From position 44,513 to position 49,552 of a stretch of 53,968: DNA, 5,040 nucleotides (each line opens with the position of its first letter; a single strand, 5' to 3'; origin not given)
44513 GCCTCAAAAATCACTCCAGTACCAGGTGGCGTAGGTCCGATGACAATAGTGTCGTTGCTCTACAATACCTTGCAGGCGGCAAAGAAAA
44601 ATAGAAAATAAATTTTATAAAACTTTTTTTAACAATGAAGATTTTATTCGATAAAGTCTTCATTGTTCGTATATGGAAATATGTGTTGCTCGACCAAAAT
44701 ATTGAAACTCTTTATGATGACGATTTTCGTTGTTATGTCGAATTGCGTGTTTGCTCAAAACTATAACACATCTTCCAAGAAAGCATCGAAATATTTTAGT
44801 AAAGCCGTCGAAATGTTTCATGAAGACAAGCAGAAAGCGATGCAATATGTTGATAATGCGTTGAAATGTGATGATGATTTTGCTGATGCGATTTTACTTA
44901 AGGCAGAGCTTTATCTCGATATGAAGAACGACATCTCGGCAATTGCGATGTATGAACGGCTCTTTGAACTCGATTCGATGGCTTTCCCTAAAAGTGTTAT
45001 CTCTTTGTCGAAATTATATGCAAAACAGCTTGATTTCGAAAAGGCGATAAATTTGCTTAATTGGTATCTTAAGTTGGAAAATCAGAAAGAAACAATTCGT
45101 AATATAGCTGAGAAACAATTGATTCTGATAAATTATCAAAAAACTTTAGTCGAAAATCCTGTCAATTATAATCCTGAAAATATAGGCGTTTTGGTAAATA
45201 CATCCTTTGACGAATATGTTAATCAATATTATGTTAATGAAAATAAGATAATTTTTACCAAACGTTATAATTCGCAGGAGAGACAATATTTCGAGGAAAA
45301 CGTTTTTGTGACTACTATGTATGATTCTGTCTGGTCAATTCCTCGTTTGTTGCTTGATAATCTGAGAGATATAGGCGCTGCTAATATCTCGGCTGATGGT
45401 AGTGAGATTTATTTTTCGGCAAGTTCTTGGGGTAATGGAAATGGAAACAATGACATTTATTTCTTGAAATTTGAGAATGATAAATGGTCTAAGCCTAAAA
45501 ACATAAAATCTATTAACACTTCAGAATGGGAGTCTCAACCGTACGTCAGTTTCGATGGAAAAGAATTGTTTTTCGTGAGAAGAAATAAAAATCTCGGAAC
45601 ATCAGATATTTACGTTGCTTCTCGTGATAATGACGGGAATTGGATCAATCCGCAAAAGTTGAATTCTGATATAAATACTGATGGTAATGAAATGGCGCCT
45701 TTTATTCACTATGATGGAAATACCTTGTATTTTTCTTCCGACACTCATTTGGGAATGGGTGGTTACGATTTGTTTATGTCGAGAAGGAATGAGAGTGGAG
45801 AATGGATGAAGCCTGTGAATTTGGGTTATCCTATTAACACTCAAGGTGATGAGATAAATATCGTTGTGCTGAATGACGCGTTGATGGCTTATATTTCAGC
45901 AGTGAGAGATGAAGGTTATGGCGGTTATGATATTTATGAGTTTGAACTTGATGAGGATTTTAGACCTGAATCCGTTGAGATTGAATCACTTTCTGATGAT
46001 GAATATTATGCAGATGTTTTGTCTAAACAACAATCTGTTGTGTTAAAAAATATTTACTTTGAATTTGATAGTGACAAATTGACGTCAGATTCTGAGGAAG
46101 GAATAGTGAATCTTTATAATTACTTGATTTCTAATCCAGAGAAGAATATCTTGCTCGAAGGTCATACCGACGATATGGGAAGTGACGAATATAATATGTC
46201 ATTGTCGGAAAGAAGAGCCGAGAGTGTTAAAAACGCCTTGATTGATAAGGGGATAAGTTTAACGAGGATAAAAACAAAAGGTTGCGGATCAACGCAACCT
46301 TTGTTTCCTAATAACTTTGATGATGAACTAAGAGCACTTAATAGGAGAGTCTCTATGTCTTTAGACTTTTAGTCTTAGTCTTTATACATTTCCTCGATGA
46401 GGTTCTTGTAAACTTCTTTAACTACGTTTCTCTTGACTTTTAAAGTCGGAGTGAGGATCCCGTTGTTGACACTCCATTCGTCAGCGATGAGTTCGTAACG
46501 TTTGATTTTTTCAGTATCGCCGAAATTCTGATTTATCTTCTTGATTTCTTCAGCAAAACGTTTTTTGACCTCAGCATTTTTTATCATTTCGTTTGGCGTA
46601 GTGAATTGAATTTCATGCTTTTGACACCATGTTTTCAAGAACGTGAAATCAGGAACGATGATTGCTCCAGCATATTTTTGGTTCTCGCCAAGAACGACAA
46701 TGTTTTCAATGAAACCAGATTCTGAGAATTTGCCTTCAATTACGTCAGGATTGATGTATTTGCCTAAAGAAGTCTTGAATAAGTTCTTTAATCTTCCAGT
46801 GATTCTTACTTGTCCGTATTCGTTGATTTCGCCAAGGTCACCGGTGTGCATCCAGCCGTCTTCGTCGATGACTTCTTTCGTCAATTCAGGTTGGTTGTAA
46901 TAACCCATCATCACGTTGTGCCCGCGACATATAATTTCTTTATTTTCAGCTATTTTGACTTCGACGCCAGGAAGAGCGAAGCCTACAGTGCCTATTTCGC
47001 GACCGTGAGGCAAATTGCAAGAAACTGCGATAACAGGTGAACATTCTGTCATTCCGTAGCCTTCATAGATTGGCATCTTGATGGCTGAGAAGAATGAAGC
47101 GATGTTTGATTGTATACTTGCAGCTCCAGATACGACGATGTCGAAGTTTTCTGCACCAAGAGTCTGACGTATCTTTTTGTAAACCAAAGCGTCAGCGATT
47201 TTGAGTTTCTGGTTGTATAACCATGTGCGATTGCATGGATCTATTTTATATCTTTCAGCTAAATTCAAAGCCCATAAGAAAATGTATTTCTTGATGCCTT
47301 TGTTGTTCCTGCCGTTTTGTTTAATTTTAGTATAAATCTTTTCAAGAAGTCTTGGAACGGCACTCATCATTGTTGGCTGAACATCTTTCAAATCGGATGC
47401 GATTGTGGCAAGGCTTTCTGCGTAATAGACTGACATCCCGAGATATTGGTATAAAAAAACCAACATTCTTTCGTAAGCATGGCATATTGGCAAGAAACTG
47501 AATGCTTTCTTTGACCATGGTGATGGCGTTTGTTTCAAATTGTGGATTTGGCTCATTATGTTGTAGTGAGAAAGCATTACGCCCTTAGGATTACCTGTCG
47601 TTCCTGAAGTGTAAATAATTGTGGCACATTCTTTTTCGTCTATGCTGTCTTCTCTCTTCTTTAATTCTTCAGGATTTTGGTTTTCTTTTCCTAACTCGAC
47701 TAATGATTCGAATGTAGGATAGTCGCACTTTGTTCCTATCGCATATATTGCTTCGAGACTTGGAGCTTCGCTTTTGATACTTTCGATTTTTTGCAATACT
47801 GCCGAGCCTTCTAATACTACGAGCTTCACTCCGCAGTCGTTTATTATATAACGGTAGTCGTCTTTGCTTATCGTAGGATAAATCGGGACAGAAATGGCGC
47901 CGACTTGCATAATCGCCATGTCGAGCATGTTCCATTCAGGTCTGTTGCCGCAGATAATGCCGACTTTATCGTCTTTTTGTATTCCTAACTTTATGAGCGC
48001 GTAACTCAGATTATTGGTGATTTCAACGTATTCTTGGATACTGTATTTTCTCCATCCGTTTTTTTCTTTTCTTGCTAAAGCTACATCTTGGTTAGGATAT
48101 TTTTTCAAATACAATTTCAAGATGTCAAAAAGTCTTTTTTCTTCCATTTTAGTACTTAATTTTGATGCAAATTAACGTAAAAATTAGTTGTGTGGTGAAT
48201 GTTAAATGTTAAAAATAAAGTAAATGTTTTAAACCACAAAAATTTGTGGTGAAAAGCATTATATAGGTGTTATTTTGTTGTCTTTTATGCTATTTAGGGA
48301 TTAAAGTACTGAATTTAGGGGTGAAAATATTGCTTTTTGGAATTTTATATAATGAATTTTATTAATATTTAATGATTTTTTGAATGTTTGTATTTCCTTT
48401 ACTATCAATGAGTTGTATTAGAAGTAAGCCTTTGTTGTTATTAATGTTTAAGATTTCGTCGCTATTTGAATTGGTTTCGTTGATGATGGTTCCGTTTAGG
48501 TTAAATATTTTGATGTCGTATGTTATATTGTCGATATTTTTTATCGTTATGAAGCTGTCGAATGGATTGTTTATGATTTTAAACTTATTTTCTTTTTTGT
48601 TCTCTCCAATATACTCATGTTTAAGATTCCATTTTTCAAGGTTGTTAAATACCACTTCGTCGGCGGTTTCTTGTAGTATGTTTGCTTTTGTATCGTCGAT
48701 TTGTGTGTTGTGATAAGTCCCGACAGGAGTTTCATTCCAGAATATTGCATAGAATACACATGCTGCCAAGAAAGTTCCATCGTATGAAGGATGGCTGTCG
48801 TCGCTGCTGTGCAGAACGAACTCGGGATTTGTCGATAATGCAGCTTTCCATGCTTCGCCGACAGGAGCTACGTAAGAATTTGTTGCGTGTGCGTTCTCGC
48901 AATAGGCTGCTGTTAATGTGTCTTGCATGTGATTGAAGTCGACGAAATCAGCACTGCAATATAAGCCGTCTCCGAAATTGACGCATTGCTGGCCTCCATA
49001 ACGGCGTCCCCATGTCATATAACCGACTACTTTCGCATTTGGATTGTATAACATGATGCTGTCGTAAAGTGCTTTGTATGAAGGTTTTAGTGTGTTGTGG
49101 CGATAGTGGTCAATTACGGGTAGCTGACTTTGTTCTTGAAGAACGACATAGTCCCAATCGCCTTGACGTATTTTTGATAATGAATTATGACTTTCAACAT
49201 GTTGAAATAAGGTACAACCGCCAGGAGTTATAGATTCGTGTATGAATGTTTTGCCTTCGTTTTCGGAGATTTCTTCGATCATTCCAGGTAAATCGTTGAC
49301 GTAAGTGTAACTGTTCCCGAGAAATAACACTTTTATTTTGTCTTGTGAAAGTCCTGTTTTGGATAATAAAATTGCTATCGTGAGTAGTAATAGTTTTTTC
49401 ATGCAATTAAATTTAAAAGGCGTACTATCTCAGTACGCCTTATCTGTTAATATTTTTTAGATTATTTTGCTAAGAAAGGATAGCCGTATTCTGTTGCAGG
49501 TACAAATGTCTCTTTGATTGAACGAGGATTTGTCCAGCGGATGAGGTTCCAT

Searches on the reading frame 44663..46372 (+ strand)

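Call 50: search_protein_families(library=pfam, proteins=[window:44663-46372:+], max_evalue=0.00001)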
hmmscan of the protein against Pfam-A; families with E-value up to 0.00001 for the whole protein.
window:44663-46372:+ (569 aa): 2 families
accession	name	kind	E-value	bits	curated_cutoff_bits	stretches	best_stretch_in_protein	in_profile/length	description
PF00691.25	OmpA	-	3.7e-21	75.7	27.2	1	465-555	1-93/98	OmpA family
PF07676.18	PD40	-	3.2e-16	59.2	20.9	1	337-372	5-38/38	WD40-like Beta Propeller Repeat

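Call 51: search_protein_families(library=ncbifam, proteins=[window:44663-46372:+], max_evalue=0.00001)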
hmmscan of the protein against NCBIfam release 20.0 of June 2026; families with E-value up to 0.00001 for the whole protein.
window:44663-46372:+ (569 aa): 32 families (the best 25 are shown)
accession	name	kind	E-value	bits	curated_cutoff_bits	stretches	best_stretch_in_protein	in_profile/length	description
NF053607.1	CHU_0125_OmpA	equivalog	3.5e-68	230.6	620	2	29-431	14-413/639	CHU_0125 family OmpA-like outer membrane integrity protein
NF052230.1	T9SS_PorE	exception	1.3e-55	188.9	600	3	454-546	507-599/648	PorE family type IX secretion system protein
NF053611.1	YiaD_Gzip_OmpA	equivalog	8.3e-29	100.8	175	1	461-566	101-205/206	YiaD family glycine zipper/OmpA-like lipoprotein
NF053613.1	OMP_toxin_LptF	equivalog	5.4e-27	95.1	400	1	454-565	133-243/256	lipotoxin F family OmpA-related lipoprotein LptF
NF053612.1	anchor_PA1041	equivalog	4.5e-24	85.7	250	1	452-567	118-235/236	PA1041 family peptidoglycan-binding anchor lipoprotein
TIGR02802.1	Pal_lipo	equivalog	5.6e-24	84.2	125.35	1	464-565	2-102/104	peptidoglycan-associated lipoprotein Pal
NF053585.1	OMP_LP_YfiB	equivalog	2.1e-22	79.7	128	1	462-565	56-158/163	outer membrane lipoprotein YfiB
NF045787.1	OmpABordt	equivalog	4.3e-19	69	200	1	453-565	76-187/194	outer membrane protein OmpA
NF033763.1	exchanger_TraB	exception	9.1e-19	66.8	700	1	455-566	385-496/522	outer membrane exchange protein TraB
TIGR03789.1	pdsO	hypoth_equivalog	6.3e-16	58.8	152.2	1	456-566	133-242/243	sortase-associated OmpA-like protein PdsO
NF008071.1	PRK10808.1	equivalog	1.2e-15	57.7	277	1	455-554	224-325/358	porin OmpA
NF008067.1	PRK10802.1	equivalog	3.8e-15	56.2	261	1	462-562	67-166/171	peptidoglycan-associated lipoprotein Pal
NF007804.1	PRK10510.1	equivalog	9e-15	54.6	307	1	463-567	113-216/219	OmpA family lipoprotein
NF007424.1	PRK09967.1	equivalog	2.4e-11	44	155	1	462-565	52-155/160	OmpA family protein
TIGR03350.1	type_VI_ompA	equivalog_domain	2.5e-11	43.7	139.8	1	470-565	38-135/137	type VI secretion system protein TssL, long form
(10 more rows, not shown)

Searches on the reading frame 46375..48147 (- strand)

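Call 50: search_protein_families(library=pfam, proteins=[window:46375-48147:-], max_evalue=0.00001)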
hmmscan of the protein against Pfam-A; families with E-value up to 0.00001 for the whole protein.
window:46375-48147:- (590 aa): 2 families
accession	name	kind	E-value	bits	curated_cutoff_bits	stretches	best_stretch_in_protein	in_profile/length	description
PF00501.34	AMP-binding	-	2e-72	244.6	29.9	1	15-417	6-384/384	AMP-binding enzyme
PF23562.2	AMP-binding_C_3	-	1.7e-07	32.1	20.8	1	460-589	7-121/124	AMP-binding enzyme C-terminal domain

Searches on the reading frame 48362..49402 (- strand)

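Call 50: search_protein_families(library=pfam, proteins=[window:48362-49402:-], max_evalue=0.00001)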
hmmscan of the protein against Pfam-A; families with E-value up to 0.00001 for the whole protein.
window:48362-49402:- (346 aa): 1 family
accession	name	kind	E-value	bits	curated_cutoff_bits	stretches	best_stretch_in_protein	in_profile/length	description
PF16227.11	DUF4886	-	1.6e-12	47.4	26.7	1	77-249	77-241/242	Domain of unknown function (DUF4886)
